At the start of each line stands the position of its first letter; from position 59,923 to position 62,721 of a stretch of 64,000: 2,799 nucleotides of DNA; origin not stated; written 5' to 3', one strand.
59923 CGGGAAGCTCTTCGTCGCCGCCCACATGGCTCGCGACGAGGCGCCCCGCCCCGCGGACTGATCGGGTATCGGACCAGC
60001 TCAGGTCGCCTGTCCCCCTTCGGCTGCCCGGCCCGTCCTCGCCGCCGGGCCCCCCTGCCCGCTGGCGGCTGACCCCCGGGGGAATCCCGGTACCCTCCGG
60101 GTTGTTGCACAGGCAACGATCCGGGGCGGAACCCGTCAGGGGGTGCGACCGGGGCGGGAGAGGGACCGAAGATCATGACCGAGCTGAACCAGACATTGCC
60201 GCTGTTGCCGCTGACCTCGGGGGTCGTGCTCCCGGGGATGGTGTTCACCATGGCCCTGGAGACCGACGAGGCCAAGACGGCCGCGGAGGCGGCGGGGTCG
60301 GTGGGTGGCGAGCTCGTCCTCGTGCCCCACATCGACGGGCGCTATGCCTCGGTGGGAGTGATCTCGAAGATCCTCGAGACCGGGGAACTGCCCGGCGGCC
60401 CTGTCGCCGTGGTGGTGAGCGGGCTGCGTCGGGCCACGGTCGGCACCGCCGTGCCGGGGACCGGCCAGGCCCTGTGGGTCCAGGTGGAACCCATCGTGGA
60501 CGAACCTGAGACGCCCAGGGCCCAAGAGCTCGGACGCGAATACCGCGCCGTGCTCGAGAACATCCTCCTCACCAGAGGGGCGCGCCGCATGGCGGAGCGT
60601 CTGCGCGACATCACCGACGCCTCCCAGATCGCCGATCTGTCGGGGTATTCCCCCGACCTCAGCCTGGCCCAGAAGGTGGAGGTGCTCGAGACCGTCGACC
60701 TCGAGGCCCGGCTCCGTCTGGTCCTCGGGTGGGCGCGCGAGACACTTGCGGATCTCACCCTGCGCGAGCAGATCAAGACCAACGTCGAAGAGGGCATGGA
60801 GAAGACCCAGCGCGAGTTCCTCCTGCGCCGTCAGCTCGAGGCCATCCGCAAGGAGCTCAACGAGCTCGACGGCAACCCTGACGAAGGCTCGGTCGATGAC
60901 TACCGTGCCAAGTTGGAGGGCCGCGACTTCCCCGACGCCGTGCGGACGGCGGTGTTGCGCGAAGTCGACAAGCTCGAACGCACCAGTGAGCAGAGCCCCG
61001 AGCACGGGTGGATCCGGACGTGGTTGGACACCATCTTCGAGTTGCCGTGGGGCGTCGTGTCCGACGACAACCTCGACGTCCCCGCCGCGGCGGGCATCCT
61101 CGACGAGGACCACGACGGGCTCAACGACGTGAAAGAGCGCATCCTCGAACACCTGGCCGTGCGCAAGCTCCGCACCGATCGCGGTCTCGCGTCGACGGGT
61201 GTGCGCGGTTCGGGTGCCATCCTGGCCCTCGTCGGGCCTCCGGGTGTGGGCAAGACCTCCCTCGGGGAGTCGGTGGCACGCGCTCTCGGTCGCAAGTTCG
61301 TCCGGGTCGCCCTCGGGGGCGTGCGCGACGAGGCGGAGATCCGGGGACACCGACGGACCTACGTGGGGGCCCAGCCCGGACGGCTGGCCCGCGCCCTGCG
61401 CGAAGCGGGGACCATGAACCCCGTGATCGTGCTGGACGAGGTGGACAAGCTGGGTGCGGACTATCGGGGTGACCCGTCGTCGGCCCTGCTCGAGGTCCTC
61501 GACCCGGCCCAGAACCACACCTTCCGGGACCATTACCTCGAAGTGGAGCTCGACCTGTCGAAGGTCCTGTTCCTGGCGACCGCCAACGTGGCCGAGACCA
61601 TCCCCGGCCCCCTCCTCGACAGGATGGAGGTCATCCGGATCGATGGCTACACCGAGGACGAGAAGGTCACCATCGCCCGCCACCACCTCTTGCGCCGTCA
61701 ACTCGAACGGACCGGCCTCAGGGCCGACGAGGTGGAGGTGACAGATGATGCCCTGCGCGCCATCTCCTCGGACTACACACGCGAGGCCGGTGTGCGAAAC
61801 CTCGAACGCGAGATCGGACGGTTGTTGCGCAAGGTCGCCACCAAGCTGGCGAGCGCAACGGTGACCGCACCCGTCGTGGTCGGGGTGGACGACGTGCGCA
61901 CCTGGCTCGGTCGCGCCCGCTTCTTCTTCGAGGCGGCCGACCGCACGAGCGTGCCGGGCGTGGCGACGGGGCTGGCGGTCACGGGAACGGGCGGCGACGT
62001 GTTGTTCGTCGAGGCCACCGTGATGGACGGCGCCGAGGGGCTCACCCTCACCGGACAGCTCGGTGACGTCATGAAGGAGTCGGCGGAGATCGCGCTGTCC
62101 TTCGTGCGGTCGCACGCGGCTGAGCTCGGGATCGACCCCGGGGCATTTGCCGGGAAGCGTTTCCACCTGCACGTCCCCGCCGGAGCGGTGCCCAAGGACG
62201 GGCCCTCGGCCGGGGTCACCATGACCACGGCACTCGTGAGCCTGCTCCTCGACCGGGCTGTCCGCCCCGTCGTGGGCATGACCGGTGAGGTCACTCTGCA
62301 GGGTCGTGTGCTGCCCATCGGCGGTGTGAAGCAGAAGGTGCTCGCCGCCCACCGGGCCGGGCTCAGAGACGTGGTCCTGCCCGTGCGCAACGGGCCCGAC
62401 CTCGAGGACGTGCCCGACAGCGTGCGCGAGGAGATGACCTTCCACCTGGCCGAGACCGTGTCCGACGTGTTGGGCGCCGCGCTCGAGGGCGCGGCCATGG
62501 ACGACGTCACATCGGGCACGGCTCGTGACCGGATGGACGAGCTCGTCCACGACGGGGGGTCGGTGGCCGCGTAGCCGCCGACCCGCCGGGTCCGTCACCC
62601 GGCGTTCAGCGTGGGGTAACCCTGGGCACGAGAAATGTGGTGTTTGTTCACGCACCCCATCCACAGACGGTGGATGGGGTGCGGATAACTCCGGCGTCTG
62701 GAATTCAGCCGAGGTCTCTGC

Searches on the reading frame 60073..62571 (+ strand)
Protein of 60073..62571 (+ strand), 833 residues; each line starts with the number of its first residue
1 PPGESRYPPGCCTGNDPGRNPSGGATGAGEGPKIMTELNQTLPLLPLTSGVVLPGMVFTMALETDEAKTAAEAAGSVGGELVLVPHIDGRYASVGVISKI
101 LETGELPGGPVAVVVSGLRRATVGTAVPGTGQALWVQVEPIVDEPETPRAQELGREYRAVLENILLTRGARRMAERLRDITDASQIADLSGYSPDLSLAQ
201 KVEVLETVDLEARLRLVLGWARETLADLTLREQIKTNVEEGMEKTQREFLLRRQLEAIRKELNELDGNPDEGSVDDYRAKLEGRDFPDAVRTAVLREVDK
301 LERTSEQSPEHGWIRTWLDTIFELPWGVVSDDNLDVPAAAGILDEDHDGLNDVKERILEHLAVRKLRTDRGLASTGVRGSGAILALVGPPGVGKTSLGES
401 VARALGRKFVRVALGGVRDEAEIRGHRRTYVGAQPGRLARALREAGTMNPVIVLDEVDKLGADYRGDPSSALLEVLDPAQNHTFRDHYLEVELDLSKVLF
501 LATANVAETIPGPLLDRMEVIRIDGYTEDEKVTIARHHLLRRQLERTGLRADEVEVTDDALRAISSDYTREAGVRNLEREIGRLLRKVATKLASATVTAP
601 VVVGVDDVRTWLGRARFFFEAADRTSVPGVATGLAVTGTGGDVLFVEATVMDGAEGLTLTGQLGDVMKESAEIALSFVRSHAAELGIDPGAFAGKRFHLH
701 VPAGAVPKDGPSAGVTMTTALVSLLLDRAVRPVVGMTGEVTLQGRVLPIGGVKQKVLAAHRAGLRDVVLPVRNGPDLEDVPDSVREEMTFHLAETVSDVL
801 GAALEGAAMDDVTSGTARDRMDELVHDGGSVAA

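Call 45: search_protein_families(library=pfam, proteins=[window:60073-62571:+], max_evalue=0.001)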
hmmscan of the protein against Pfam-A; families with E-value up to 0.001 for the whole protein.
window:60073-62571:+ (833 aa): 8 families
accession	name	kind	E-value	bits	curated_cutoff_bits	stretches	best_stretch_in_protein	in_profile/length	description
PF05362.19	Lon_C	-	5e-82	274.9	21.1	1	604-805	3-204/205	Lon protease (S16) C-terminal proteolytic domain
PF00004.35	AAA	-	1.1e-23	84.5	21.2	1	385-521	2-126/131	ATPase family associated with various cellular activities (AAA)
PF02190.22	LON_substr_bdg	-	6.4e-20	72.4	28.7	1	41-220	1-197/200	ATP-dependent protease La (LON) substrate-binding domain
PF22667.2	Lon_lid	-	8.1e-20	70.7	27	1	545-596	1-52/57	Lon protease AAA+ ATPase lid domain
PF07728.20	AAA_5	-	4.7e-09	36.8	22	1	385-508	3-125/139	AAA domain (dynein-related subfamily)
PF13541.12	ChlI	-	1.2e-05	25.6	27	1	646-773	1-121/121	Subunit ChlI of Mg-chelatase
PF13401.12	AAA_22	-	2e-05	25.3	27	1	380-472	4-100/130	AAA domain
PF07724.20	AAA_2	-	0.00022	21.7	27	1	385-509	7-128/166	AAA domain (Cdc48 subfamily)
